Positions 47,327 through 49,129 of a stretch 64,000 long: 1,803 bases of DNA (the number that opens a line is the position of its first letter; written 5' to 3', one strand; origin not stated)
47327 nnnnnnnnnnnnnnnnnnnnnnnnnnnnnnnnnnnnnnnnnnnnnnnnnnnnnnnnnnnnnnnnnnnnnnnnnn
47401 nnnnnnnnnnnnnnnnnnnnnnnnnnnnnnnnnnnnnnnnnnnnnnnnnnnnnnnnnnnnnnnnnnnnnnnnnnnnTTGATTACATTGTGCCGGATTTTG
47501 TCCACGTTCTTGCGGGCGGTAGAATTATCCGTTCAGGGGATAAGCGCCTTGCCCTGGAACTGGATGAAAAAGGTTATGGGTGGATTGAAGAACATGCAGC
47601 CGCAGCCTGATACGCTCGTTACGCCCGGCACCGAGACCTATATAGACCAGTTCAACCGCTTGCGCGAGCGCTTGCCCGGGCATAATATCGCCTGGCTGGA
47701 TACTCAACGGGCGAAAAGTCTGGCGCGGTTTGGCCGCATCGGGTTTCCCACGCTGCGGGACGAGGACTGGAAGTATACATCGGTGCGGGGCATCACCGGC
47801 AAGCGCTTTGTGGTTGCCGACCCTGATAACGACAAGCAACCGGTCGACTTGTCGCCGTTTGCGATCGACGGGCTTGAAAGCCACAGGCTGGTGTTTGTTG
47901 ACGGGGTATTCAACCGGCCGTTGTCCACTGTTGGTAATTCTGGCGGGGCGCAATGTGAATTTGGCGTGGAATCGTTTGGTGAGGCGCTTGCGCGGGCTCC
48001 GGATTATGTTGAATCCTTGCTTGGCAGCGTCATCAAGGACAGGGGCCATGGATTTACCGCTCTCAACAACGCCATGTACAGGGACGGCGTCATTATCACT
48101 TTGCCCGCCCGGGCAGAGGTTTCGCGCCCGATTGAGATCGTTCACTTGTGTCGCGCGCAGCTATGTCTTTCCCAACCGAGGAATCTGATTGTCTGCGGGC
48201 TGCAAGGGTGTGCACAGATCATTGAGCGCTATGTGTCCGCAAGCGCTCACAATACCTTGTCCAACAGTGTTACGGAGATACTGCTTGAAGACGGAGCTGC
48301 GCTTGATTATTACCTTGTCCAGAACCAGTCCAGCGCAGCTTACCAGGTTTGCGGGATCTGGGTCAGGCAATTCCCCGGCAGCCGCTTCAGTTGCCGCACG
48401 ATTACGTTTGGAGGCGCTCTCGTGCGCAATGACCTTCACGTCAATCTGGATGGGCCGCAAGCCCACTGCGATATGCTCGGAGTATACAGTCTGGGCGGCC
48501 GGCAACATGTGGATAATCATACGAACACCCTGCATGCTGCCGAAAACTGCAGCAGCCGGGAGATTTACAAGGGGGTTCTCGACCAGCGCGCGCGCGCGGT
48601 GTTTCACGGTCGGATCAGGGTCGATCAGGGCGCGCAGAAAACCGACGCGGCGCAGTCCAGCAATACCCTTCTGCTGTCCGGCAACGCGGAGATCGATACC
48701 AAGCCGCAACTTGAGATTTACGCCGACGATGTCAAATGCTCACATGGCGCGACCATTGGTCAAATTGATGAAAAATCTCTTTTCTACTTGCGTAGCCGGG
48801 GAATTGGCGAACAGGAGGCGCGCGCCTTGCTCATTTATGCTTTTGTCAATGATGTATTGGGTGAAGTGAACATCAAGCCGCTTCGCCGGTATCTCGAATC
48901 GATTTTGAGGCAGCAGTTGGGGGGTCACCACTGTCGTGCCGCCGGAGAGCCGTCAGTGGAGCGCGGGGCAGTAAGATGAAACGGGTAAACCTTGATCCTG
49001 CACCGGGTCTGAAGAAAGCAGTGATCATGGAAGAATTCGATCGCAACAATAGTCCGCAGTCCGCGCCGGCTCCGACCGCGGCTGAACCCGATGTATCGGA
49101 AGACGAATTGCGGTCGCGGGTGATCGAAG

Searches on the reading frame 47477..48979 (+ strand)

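Call 61: search_protein_families(library=pfam, proteins=[window:47477-48979:+], max_evalue=0.00001)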
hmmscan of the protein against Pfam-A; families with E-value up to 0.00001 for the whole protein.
window:47477-48979:+ (500 aa): 2 families
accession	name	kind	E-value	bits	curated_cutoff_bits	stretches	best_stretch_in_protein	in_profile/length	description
PF01458.23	SUFBD_core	-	2.7e-82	276.1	27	1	231-456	9-232/232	SUF system FeS cluster assembly, SufBD core domain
PF19295.5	SufBD_N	-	5.9e-17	62.3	23.5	1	53-221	5-172/172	SufBD protein N-terminal region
